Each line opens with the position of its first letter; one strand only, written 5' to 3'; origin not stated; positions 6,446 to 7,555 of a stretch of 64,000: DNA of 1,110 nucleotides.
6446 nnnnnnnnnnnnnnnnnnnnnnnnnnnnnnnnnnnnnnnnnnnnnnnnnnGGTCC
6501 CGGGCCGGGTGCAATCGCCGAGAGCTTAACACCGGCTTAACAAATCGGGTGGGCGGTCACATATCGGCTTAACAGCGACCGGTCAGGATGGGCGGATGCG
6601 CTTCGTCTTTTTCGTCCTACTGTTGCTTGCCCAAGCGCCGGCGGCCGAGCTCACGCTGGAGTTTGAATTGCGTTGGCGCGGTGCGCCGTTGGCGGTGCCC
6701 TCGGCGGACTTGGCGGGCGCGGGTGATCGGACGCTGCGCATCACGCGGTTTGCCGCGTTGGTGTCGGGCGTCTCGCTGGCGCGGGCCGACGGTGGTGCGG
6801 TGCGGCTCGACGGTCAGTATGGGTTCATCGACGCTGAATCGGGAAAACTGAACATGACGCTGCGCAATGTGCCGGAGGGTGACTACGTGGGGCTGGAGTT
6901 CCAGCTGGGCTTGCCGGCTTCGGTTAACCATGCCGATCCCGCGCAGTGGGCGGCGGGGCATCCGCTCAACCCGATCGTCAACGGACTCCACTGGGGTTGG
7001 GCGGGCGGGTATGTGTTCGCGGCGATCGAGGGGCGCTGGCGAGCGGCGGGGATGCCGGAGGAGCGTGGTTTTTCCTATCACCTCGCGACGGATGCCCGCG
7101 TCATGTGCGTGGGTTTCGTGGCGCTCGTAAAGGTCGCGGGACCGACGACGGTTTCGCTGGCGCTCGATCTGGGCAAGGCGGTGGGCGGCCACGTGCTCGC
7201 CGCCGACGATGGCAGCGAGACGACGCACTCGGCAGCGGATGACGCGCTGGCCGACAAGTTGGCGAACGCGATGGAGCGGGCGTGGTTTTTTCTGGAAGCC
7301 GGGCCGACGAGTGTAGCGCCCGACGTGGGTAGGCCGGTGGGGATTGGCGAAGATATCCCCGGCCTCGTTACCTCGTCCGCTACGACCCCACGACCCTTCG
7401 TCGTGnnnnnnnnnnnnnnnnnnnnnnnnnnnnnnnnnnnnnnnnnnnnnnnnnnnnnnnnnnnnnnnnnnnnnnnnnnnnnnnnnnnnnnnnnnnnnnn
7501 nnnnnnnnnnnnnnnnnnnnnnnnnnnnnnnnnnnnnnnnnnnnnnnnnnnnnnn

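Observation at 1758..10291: Split two-component system interleaved with two YHYH paralogues and an MbnP::MbnH-like fusion: candidate undescribed envelope metal-handling module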

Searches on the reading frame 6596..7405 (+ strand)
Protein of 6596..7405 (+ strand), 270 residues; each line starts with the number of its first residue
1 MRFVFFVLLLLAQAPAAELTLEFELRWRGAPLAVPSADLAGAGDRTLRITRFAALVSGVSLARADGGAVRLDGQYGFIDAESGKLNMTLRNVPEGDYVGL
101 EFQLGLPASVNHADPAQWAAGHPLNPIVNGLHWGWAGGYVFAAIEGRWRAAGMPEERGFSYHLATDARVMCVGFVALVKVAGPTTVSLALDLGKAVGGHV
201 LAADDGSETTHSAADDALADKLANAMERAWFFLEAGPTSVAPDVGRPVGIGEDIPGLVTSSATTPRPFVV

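Call 22: find_homologous_proteins(query=window:6596-7405:+, max_evalue=0.001)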
Query window:6596-7405:+ (270 aa): 18 proteins with E <= 0.001 among 8000 candidates.
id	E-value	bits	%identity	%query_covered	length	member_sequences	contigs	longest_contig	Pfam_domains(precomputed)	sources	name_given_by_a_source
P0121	7.1e-87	309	60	87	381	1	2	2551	PF03150.20,PF20243.4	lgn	-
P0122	1.1e-83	299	71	73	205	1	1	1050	PF20243.4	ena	-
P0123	1.2e-79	286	77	63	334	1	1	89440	PF20243.4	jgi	-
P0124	8.6e-78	280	62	83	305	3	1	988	PF20243.4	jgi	jgi:hypothetical protein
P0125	8.0e-74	267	60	75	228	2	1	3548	PF20243.4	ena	-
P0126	1.1e-67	246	76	51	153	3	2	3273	PF20243.4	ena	-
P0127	2.2e-55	206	66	54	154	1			PF20243.4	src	-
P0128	5.3e-43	165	43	77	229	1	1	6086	PF20243.4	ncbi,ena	-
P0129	4.8e-42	162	42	80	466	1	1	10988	PF03150.20,PF20243.4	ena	-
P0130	1.9e-40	157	38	83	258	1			PF20243.4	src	-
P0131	3.1e-40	156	40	79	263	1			PF20243.4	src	-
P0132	8.3e-38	148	37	86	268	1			PF20243.4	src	-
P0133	3.1e-37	147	42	70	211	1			PF20243.4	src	-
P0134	4.2e-36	143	43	62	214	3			PF20243.4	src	-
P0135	1.2e-32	131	38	59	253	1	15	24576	PF20243.4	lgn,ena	-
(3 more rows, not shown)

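Call 26: search_solved_structures(query=A2, max_evalue=10, show_alignments=2)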
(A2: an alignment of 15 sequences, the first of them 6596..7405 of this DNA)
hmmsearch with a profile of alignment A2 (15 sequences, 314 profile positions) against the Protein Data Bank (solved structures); distinct sequences matched with E-value up to 10: 0.

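Call 43: search_protein_representatives(protein=window:6596-7405:+)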
Query: 270 residues. Proteins with E-value up to 0.001 (for the whole library): 2501; up to 1e-10: 488; up to 1e-30: 52. The best 150 are listed.
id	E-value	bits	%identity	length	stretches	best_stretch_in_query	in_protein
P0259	5.9e-72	258.7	52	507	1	13-270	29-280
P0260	4.8e-62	226.2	48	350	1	14-241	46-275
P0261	4.1e-51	190.3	47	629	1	7-230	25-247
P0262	1.8e-50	188.2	64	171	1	86-238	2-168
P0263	1.2e-46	175.7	43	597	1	31-250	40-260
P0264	7.9e-44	166.5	58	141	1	6-138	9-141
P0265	5.3e-43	163.7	45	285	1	55-256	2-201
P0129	1.5e-42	162.3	43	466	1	18-233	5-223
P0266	5.2e-42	160.5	42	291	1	13-223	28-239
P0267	4.2e-41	157.5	37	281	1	13-242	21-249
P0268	5.0e-40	154.0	37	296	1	4-244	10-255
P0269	5.6e-40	153.8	43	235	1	5-192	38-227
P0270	3.2e-39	151.4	39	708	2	12-149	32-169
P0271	9.4e-39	149.8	51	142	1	4-138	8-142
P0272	1.6e-38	149.1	37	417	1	8-249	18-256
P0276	2.1e-37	145.4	38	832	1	12-237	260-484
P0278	8.1e-37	143.5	38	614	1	15-230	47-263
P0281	7.0e-36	140.4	37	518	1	13-242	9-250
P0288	2.4e-34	135.4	34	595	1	18-267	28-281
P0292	8.9e-34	133.5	34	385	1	12-230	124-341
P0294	4.3e-33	131.3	36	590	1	14-235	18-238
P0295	5.5e-33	130.9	36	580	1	14-237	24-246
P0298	3.0e-32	128.5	38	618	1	15-235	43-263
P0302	1.1e-31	126.7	38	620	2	38-233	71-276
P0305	1.3e-31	126.4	37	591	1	12-243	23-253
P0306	2.6e-31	125.4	39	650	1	12-255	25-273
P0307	3.2e-31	125.1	36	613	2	15-169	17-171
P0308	4.9e-31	124.5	41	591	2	14-187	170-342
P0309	1.0e-30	123.4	41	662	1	11-227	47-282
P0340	1.8e-27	112.9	34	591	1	12-259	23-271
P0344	3.2e-27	112.0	34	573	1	12-232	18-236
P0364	5.8e-25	104.6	37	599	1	43-229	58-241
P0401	2.0e-22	96.3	29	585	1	16-242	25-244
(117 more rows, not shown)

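Call 44: find_related_loci(query=A2, collection=metagenome_contigs, flank=8000)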
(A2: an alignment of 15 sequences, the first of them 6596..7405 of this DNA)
Query A2 (270 aa) in metagenome_contigs; peptide patterns used: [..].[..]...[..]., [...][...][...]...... (x = any residue, [..] = any of these).
530 stretches matched a pattern; 423 encode a relative of the query (tblastn E <= 1e-3); the best 80 are kept; 80 distinct loci.
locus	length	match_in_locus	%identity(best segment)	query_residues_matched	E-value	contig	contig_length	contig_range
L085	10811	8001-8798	83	1-270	6e-141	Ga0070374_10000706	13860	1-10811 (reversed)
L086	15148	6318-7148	75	1-270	3e-132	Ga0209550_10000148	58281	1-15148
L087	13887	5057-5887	73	1-270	1e-127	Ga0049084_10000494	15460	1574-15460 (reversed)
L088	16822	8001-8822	69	1-270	5e-118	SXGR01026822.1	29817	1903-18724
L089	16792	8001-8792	68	1-270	1e-116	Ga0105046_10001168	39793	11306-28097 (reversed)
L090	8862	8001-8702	76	16-243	1e-113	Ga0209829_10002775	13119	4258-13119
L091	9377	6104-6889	68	3-270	8e-112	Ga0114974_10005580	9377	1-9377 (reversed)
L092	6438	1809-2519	71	1-237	3e-109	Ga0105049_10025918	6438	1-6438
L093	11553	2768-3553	68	3-270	5e-109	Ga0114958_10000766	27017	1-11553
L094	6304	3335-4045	70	1-237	3e-108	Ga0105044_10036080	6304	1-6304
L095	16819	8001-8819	63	1-270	1e-104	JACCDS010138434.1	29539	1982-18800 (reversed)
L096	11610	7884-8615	60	1-238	2e-91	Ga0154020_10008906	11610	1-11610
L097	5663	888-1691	55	3-267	1e-86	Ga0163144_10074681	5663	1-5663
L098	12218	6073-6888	56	2-270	1e-85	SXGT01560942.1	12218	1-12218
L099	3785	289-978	61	16-242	5e-84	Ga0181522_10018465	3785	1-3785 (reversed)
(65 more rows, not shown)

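Call 63: list_cluster_members(proteins=[P0261, P0263, P0278, P0288, P0294, P0295, P0298, P0305, P0306, P0344])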
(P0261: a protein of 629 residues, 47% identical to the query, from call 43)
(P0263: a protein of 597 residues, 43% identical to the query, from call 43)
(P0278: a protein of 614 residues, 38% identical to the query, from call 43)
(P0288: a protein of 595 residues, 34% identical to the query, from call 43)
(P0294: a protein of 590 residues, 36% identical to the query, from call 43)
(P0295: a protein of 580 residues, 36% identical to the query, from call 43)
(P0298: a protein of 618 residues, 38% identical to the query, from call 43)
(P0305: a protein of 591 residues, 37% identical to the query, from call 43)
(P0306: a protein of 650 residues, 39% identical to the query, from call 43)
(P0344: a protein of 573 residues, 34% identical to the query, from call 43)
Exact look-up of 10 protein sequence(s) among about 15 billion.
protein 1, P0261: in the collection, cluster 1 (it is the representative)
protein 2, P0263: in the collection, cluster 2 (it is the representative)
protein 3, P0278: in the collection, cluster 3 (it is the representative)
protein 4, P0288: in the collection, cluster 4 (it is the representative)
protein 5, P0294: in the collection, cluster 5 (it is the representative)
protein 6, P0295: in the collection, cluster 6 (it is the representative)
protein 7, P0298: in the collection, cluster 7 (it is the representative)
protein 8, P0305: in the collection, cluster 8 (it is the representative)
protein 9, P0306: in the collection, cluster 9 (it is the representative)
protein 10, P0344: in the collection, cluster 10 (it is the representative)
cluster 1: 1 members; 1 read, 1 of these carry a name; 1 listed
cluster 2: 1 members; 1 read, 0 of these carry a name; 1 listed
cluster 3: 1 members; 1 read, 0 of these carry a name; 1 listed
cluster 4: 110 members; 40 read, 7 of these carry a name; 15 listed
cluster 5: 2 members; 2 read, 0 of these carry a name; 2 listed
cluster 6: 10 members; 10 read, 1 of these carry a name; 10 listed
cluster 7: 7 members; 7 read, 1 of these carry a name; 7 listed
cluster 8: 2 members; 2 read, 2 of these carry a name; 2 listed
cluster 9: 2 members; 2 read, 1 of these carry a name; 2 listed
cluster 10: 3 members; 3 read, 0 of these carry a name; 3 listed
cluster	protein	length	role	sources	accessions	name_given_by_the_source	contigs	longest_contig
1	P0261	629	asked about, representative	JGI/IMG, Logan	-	cytochrome c peroxidase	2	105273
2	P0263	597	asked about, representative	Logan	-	-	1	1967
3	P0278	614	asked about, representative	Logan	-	-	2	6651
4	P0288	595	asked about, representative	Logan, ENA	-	-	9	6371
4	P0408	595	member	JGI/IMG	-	cytochrome c peroxidase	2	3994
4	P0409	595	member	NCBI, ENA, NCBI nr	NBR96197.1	MAG: cytochrome C peroxidase [Verrucomicrobia bacterium] | cytochrome C peroxidase [Verrucomicrobiota bacterium]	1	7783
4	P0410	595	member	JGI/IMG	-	cytochrome c peroxidase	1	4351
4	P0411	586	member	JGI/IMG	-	cytochrome c peroxidase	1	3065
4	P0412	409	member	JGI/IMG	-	cytochrome c peroxidase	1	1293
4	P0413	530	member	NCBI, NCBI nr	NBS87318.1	MAG: cytochrome C peroxidase, partial [Verrucomicrobia bacterium] | cytochrome C peroxidase [Verrucomicrobiota bacterium]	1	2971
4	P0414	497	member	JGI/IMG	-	cytochrome c peroxidase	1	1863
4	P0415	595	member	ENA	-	-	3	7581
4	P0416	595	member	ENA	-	-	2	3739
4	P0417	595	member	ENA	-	-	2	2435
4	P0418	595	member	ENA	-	-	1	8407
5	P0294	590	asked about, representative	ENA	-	-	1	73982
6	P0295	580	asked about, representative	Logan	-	-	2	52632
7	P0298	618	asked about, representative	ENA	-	-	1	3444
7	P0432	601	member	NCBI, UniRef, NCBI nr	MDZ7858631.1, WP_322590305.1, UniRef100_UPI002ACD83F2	MbnP family protein [Sphaerotilus sp.] | MbnP family protein n=1 Tax=Sphaerotilus sp. TaxID=2093942 RepID=UPI002ACD83F2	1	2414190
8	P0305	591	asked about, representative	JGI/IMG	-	cytochrome c peroxidase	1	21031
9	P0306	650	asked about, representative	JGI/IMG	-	cytochrome c peroxidase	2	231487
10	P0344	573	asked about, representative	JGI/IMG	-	-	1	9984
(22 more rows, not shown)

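Call 71: search_solved_structures(query=A4, max_evalue=10, show_alignments=1)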
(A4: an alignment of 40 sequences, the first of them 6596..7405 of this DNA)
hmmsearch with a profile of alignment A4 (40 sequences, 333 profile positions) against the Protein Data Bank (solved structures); distinct sequences matched with E-value up to 10: 1.
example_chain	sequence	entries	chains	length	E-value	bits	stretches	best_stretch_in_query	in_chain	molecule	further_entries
7l6g_A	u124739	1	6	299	0.012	18.4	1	99-181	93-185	Metallo-mystery pair system four-Cys motif protein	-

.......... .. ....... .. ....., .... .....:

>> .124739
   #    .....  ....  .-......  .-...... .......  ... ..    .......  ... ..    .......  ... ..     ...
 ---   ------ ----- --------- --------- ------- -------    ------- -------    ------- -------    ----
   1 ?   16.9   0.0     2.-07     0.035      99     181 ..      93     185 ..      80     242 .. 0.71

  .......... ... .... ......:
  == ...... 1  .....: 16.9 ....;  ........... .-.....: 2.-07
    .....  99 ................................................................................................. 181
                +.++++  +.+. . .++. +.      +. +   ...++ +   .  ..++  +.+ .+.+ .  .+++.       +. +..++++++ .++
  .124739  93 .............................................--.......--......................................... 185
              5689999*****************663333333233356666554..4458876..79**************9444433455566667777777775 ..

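Call 75: search_protein_families(library=pfam, proteins=[P0276, P0270, P0306, P0309, P0302, P0292, P0308, P0432], max_evalue=0.001)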
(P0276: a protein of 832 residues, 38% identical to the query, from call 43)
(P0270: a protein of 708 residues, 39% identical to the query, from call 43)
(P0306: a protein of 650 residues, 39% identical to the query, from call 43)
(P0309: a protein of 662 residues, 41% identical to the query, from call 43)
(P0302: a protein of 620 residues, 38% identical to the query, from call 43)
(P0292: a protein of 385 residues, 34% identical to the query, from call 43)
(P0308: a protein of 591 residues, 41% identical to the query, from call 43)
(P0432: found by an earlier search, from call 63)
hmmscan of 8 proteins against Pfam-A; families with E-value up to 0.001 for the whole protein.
P0276 (832 aa): 3 families
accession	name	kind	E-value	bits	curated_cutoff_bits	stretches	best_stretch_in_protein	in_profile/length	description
PF03150.19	CCP_MauG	-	2.4e-50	171.5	25.6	1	526-672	2-147/149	Di-haem cytochrome c peroxidase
PF20243.3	MbnP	-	7.7e-28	98.1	27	1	266-454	3-184/189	MbnP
PF00034.26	Cytochrom_C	-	6.7e-05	24.6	21.3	0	699-814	10-89/90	Cytochrome c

P0270 (708 aa): 3 families
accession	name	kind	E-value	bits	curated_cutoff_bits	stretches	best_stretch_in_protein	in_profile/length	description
PF03150.19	CCP_MauG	-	1.8e-47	162.1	25.6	2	361-461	2-101/149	Di-haem cytochrome c peroxidase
PF20243.3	MbnP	-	2e-24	87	27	1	37-171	2-130/189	MbnP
PF00034.26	Cytochrom_C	-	2.6e-06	29.1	21.3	0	364-435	2-49/90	Cytochrome c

P0306 (650 aa): 2 families
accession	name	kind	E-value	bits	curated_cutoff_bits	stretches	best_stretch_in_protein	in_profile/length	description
PF03150.19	CCP_MauG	-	2e-46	158.8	25.6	1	305-454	2-148/149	Di-haem cytochrome c peroxidase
PF20243.3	MbnP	-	2.5e-31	109.5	27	1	31-227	3-185/189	MbnP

P0309 (662 aa): 2 families
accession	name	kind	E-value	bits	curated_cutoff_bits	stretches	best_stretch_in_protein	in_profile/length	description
PF03150.19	CCP_MauG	-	1.8e-41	142.7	25.6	1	356-506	2-145/149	Di-haem cytochrome c peroxidase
PF20243.3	MbnP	-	2.3e-23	83.5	27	1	63-251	12-178/189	MbnP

P0302 (620 aa): 3 families
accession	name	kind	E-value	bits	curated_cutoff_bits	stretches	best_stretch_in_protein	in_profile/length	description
PF03150.19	CCP_MauG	-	1e-47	163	25.6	1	330-476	3-147/149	Di-haem cytochrome c peroxidase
PF20243.3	MbnP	-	6e-22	78.9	27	1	53-237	5-176/189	MbnP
PF00034.26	Cytochrom_C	-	0.00056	21.6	21.3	0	504-616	11-89/90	Cytochrome c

P0292 (385 aa): 1 family
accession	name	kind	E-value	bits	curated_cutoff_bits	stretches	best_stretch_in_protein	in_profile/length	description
PF20243.3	MbnP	-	8.1e-34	117.6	27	1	130-320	3-186/189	MbnP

P0308 (591 aa): 2 families
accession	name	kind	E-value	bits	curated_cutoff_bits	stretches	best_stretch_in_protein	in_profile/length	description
PF03150.19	CCP_MauG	-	9.4e-43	146.8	25.6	1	464-591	2-129/149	Di-haem cytochrome c peroxidase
PF20243.3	MbnP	-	1.6e-24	87.3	27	1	174-382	3-185/189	MbnP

P0432 (601 aa): 3 families
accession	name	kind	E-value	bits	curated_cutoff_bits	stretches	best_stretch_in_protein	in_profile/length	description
PF03150.19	CCP_MauG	-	9.3e-54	182.6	25.6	1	280-425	3-147/149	Di-haem cytochrome c peroxidase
PF20243.3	MbnP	-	2.3e-20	73.8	27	1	19-205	7-185/189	MbnP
PF00034.26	Cytochrom_C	-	8e-06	27.5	21.3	0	452-566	10-89/90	Cytochrome c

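Call 76: find_encoding_contigs(protein=P0432, flank=8000, max_places=1)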
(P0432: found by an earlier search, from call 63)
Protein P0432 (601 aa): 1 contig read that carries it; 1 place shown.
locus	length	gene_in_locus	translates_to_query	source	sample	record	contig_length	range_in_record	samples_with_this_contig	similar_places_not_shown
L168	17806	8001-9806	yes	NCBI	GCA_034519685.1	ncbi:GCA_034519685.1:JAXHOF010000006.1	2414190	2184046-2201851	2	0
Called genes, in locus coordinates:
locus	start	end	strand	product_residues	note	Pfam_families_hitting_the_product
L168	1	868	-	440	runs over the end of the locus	PF00202:Aminotran_3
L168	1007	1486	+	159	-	PF13404:HTH_AsnC-type, PF13412:HTH_24, PF01047:MarR (weak), PF01037:AsnC_trans_reg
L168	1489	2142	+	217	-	PF00005:ABC_tran, PF13304:AAA_21 (faint)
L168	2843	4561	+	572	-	PF08448:PAS_4 (faint), PF00990:GGDEF, PF00563:EAL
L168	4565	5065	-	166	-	PF07386:DUF1499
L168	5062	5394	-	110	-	PF10084:DUF2322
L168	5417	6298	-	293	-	PF13646:HEAT_2 (faint)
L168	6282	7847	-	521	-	PF04151:PPC, PF13290:CHB_HEX_C_1, PF13287:Fn3_assoc, PF04151:PPC, PF01186:Lysyl_oxidase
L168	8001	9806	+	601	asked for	PF20243:MbnP, PF00034:Cytochrom_C (faint), PF03150:CCP_MauG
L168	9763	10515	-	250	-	PF01925:TauE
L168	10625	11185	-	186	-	PF01814:Hemerythrin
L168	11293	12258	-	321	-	PF00491:Arginase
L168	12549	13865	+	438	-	PF00463:ICL, PF13714:PEP_mutase, PF00463:ICL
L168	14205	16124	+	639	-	PF02824:TGS (weak), PF07973:tRNA_SAD, PF00587:tRNA-synt_2b, PF03129:HGTP_anticodon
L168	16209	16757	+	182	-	PF05198:IF3_N, PF00707:IF3_C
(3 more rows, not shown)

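Call 87: list_cluster_members(proteins=[P0259, P0270, P0276, P0281, P0302, P0307, P0309, P0340, P0364, P0401])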
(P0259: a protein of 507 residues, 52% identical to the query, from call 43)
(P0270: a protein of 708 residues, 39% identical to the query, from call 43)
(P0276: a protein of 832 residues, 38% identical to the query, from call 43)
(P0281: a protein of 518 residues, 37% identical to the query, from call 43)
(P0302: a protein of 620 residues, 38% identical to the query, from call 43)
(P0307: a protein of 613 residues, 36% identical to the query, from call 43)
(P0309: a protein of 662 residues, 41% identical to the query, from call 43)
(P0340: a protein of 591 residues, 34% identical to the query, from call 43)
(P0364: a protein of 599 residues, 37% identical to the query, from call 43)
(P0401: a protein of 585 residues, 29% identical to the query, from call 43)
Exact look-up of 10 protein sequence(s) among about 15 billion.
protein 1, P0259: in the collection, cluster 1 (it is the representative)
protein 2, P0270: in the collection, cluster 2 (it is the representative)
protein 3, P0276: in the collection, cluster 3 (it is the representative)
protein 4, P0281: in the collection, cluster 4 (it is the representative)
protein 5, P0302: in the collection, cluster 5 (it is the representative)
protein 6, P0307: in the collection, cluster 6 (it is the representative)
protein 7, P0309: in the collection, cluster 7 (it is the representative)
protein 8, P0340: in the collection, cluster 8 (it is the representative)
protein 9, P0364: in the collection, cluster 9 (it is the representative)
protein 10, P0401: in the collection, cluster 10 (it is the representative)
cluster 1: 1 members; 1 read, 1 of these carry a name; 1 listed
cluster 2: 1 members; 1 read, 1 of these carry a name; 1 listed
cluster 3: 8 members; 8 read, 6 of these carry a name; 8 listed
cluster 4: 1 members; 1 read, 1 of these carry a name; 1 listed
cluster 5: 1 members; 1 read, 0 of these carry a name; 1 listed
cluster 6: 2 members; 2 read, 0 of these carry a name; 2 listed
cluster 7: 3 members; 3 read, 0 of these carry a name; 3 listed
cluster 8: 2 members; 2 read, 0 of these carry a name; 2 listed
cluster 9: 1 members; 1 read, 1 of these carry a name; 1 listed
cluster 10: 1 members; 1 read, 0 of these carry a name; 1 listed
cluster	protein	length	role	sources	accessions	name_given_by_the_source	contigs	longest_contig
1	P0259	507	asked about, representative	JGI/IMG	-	hypothetical protein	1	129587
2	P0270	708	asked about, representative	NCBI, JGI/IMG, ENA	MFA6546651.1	MAG: MbnP family protein [Limisphaerales bacterium]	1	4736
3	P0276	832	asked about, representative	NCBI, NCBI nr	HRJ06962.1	MAG TPA: cytochrome c peroxidase [Prosthecobacter sp.] | cytochrome c peroxidase [Prosthecobacter sp.]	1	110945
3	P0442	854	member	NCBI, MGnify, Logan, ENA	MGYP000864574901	CR=1 FL=1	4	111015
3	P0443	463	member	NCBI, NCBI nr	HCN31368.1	MAG TPA: cytochrome C peroxidase, partial [Verrucomicrobiales bacterium] | cytochrome C peroxidase [Verrucomicrobiales bacterium]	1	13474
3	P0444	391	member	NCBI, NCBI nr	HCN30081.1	MAG TPA: hypothetical protein DIT64_15350, partial [Verrucomicrobiales bacterium] | hypothetical protein [Verrucomicrobiales bacterium]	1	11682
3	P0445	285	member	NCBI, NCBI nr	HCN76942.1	MAG TPA: cytochrome C peroxidase, partial [Verrucomicrobiales bacterium] | cytochrome C peroxidase [Verrucomicrobiales bacterium]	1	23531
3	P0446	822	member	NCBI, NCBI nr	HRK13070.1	MAG TPA: cytochrome c peroxidase [Prosthecobacter sp.] | cytochrome c peroxidase [Prosthecobacter sp.]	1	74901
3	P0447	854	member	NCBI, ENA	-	-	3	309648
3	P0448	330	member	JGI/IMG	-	-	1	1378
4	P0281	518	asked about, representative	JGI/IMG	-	hypothetical protein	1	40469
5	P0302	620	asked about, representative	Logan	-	-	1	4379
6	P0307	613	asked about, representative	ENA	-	-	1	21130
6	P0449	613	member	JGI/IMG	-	-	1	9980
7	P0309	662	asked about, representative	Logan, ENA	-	-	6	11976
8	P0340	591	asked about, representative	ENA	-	-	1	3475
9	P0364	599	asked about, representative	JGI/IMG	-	cytochrome c peroxidase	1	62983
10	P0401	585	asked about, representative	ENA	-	-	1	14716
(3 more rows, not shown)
